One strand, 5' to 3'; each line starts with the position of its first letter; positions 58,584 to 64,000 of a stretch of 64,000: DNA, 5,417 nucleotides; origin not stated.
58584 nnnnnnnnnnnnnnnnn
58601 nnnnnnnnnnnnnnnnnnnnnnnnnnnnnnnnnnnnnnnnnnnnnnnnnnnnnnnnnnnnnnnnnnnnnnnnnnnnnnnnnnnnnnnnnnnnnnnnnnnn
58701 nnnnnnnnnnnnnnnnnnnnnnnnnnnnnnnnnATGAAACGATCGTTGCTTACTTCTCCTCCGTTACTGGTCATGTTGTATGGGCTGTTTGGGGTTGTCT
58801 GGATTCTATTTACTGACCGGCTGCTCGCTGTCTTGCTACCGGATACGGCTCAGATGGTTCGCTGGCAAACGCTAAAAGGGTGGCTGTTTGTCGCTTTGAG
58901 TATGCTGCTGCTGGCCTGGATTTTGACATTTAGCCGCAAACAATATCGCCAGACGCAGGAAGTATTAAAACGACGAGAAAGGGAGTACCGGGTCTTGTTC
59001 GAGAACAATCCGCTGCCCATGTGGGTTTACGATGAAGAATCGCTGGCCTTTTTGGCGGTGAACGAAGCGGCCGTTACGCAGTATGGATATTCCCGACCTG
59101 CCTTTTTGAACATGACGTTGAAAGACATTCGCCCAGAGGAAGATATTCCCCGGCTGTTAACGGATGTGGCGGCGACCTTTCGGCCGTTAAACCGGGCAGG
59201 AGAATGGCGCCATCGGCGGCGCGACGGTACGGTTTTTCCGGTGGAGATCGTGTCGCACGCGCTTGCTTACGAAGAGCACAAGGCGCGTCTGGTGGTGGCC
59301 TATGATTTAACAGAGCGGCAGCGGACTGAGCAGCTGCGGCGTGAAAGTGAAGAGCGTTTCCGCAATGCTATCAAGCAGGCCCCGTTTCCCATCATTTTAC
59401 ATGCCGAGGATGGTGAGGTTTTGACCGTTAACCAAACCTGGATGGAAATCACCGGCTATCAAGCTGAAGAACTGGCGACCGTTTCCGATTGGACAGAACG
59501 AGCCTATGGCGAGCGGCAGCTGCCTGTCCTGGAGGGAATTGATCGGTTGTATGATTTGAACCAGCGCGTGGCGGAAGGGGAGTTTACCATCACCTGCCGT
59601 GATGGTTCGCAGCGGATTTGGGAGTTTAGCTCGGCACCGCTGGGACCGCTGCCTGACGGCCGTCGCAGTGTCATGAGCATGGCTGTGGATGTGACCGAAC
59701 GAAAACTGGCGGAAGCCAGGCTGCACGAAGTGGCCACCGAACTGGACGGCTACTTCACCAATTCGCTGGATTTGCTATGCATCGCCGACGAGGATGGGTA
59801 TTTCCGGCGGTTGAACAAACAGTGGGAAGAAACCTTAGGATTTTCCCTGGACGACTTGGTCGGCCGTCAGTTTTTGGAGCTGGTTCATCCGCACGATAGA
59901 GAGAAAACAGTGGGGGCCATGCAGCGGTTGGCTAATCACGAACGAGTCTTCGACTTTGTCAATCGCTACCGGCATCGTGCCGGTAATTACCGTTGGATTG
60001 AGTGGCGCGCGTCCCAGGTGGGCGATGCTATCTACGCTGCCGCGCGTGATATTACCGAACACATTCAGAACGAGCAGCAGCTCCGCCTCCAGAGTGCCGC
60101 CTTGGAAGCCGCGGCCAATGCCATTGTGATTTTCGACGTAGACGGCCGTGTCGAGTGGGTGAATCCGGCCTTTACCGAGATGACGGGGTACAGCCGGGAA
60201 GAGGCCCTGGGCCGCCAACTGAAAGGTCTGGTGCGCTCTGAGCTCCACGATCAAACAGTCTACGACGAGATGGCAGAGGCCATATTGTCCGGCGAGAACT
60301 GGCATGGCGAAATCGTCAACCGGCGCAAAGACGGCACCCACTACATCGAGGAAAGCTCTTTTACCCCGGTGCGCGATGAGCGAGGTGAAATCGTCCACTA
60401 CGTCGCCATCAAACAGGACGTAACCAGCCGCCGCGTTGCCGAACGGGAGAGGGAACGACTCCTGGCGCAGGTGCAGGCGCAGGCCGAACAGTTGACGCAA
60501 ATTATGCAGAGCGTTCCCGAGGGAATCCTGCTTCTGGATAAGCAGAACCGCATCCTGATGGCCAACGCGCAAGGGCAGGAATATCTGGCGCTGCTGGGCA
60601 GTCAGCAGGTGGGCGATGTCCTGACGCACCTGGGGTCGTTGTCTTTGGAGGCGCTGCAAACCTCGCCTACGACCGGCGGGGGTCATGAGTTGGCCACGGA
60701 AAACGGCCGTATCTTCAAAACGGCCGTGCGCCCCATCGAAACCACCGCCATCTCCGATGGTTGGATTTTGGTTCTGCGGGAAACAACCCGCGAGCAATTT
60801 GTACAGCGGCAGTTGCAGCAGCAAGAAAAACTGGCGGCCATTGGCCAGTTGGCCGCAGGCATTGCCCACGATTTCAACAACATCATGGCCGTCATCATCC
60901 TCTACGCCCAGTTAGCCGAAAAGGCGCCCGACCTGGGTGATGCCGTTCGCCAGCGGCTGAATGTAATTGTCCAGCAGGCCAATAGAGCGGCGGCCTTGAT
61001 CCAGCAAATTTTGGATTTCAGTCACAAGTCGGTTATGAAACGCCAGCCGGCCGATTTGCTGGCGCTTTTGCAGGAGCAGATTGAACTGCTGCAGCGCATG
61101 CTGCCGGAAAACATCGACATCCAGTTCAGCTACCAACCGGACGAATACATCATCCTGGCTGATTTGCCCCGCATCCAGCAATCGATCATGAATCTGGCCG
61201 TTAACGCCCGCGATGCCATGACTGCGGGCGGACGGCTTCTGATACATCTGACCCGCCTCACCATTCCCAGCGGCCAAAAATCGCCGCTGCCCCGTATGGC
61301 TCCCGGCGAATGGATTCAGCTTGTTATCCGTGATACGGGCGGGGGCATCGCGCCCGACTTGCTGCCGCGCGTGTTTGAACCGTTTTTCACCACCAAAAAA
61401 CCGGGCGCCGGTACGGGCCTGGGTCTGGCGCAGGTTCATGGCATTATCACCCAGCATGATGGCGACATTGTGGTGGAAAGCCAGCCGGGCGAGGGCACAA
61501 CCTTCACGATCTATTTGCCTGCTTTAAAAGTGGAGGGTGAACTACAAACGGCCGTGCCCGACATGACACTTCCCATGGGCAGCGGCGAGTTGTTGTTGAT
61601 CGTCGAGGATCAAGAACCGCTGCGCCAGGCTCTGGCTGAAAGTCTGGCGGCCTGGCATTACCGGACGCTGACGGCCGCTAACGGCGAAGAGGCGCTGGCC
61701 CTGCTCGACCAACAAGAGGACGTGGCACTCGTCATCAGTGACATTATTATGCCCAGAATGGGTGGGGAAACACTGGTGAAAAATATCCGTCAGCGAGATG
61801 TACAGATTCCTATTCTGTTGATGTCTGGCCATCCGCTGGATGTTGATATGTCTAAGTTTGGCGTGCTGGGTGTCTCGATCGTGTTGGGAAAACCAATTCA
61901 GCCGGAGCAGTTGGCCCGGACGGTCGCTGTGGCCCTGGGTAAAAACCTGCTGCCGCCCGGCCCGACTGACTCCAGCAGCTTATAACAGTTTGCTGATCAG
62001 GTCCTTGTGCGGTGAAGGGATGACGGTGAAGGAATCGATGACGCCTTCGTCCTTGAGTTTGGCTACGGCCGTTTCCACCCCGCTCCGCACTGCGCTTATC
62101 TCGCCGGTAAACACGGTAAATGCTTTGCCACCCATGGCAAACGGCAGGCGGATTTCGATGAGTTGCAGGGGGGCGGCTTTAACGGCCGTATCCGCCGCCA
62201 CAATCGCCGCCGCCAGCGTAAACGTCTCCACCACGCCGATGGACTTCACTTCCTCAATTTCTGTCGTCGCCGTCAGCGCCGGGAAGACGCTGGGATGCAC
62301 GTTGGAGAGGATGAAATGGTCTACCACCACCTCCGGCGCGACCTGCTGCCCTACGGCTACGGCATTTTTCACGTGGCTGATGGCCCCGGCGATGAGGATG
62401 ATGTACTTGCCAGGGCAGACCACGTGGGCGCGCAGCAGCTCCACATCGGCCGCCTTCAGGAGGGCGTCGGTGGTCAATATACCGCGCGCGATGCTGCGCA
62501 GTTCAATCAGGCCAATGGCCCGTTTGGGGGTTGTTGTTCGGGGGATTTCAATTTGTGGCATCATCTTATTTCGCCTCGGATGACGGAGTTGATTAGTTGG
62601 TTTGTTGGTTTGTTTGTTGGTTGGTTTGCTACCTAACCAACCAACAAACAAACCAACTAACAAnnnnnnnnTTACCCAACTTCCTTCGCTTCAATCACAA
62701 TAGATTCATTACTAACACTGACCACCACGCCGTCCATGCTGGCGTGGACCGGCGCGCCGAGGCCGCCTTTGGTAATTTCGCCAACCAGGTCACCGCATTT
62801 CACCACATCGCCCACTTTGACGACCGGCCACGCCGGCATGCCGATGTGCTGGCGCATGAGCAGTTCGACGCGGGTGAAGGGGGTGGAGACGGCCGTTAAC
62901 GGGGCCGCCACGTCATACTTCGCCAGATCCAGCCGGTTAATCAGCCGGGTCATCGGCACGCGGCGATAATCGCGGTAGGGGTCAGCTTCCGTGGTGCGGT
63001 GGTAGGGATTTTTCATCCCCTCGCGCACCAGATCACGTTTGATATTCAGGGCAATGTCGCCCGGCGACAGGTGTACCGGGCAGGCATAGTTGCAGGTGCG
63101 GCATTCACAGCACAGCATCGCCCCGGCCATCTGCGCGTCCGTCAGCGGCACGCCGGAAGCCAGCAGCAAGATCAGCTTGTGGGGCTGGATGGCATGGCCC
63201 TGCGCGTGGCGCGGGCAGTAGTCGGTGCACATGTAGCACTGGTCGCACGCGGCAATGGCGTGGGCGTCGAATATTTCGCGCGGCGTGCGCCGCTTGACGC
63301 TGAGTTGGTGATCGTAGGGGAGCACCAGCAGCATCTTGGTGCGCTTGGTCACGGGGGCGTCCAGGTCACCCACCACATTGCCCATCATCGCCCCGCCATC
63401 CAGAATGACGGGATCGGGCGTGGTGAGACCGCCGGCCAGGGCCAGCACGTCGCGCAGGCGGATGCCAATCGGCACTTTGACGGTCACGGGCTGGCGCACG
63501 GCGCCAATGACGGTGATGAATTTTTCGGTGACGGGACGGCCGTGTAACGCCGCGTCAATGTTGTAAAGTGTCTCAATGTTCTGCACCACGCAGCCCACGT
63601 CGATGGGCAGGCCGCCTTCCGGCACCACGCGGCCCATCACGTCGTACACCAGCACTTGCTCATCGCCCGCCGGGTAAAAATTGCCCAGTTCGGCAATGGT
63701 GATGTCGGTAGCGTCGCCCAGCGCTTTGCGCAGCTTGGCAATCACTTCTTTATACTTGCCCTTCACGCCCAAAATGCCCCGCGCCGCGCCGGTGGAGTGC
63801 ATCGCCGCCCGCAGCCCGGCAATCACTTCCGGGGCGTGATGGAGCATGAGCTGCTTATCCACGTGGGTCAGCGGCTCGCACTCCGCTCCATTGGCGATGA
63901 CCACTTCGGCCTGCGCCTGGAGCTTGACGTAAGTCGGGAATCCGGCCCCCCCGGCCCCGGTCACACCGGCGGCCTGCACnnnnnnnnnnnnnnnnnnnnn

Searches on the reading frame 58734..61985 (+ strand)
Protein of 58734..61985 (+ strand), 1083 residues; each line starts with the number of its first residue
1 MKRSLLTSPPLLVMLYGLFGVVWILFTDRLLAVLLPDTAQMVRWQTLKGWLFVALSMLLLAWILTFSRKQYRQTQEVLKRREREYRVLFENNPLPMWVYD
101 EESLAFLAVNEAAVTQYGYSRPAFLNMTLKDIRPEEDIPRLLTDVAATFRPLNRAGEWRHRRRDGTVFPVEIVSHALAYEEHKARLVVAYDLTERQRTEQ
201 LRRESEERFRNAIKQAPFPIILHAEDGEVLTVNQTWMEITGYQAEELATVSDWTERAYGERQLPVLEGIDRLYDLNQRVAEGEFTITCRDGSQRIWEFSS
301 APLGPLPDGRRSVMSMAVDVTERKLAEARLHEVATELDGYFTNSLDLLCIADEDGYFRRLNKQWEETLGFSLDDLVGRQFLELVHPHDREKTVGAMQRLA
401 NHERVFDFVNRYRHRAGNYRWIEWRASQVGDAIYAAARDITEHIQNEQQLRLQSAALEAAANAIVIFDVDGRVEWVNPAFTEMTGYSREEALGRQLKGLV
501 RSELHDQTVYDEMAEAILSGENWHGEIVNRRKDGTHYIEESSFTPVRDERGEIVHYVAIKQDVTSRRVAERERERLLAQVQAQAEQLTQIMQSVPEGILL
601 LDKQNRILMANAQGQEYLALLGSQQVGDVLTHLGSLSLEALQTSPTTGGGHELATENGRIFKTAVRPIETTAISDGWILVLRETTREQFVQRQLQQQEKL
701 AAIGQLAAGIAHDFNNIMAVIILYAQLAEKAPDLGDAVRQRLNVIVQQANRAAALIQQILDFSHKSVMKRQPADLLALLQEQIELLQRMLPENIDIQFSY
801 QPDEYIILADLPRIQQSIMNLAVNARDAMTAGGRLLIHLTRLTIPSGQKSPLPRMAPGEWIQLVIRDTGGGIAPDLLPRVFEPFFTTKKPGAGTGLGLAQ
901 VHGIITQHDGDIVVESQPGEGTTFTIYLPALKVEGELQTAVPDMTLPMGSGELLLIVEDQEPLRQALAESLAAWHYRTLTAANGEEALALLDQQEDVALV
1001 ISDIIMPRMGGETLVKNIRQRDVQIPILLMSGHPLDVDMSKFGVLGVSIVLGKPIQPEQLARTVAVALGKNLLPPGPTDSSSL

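Call 22: search_protein_families(library=pfam, max_evalue=0.001, proteins=[window:58734-61985:+])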
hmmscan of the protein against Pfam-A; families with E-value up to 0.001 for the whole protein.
window:58734-61985:+ (1083 aa): 12 families
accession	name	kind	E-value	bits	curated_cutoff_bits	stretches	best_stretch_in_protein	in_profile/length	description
PF00989.32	PAS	-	4.5e-50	168.8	22.6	4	455-563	5-113/113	PAS fold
PF13426.13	PAS_9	-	2.6e-47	159.8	27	4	462-564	2-102/103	PAS domain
PF08448.16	PAS_4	-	3.2e-46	156.5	23.1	3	458-567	2-109/110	PAS fold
PF08447.18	PAS_3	-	3.4e-43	146.3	25.6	3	360-429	4-75/89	PAS fold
PF13188.13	PAS_8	-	3.6e-38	128.6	21.8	4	454-501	4-47/65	PAS domain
PF02518.31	HATPase_c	-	3.4e-23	82.6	26.4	1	810-930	2-109/111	Histidine kinase-, DNA gyrase B-, and HSP90-like ATPase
PF00072.30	Response_reg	-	7.6e-20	71.6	30.2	1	955-1064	2-110/111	Response regulator receiver domain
PF00512.31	HisKA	-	5.3e-12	46.1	26.9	1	704-764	3-62/66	His Kinase A (phospho-acceptor) domain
PF12860.13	PAS_7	-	2.7e-09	37.6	27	0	458-570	2-114/115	PAS fold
PF13596.12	PAS_10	-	9.1e-07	29.9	22.1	0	457-564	5-106/106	PAS domain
PF21370.4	PAS_GdpP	-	1.2e-06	29.3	27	0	464-534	16-83/90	Cyclic-di-AMP phosphodiesterase GdpP-like, PAS domain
PF03709.21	OKR_DC_1_N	-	0.0008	20.1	29.3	0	965-1032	7-71/111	Orn/Lys/Arg decarboxylase, N-terminal domain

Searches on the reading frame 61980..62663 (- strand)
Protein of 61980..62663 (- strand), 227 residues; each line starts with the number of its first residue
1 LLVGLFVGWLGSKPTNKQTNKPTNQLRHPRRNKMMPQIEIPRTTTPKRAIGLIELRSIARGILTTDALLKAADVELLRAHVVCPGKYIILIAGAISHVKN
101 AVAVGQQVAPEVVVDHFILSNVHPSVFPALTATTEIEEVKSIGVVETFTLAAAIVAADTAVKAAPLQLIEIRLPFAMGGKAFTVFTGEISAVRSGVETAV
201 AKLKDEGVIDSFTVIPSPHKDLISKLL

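Call 22: search_protein_families(library=pfam, max_evalue=0.001, proteins=[window:61980-62663:-])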
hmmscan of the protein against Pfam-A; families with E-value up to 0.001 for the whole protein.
window:61980-62663:- (227 aa): 1 family
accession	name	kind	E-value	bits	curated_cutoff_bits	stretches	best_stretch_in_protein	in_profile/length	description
PF00936.24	BMC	-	3.7e-40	136.2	24.5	2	49-121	1-74/75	BMC domain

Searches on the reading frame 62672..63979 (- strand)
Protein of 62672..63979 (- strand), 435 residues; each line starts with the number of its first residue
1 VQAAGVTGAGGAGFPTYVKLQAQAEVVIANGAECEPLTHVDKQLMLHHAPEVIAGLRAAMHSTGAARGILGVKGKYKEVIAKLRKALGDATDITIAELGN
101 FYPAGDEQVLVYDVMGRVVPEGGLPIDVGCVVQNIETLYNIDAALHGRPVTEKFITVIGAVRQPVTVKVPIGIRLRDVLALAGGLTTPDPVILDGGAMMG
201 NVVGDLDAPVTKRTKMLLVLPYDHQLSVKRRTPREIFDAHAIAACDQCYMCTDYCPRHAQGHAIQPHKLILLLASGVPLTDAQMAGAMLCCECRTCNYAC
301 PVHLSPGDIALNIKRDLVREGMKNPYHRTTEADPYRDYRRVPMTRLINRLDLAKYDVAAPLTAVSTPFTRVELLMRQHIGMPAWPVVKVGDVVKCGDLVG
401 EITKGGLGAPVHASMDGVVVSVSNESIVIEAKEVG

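Call 22: search_protein_families(library=pfam, max_evalue=0.001, proteins=[window:62672-63979:-])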
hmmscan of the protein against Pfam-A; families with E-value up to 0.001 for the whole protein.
window:62672-63979:- (435 aa): 8 families
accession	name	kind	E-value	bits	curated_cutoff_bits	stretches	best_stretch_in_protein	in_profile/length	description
PF01512.22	Complex1_51K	-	3.5e-48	163.7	31.2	1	2-141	2-148/150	Nuo51 FMN-binding domain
PF13375.12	RnfC_N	-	8.8e-13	48.6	25.6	1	369-427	28-85/101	RnfC Barrel sandwich hybrid domain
PF13534.11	Fer4_17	-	6.5e-11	43.1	22.2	1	244-305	1-61/61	4Fe-4S dicluster domain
PF10531.15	SLBB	-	4.9e-10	39.5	27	1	155-200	2-53/55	SLBB domain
PF13183.11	Fer4_8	-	6.3e-07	30.3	27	0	238-258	47-67/68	4Fe-4S dicluster domain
PF13187.11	Fer4_9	-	5.2e-06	26.8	27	0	239-258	31-50/52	4Fe-4S dicluster domain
PF22461.2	SLBB_2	-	0.00038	20.9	27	0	155-187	3-36/79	SLBB domain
PF13237.11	Fer4_10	-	0.00047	20.5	25.5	0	289-309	8-22/53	4Fe-4S dicluster domain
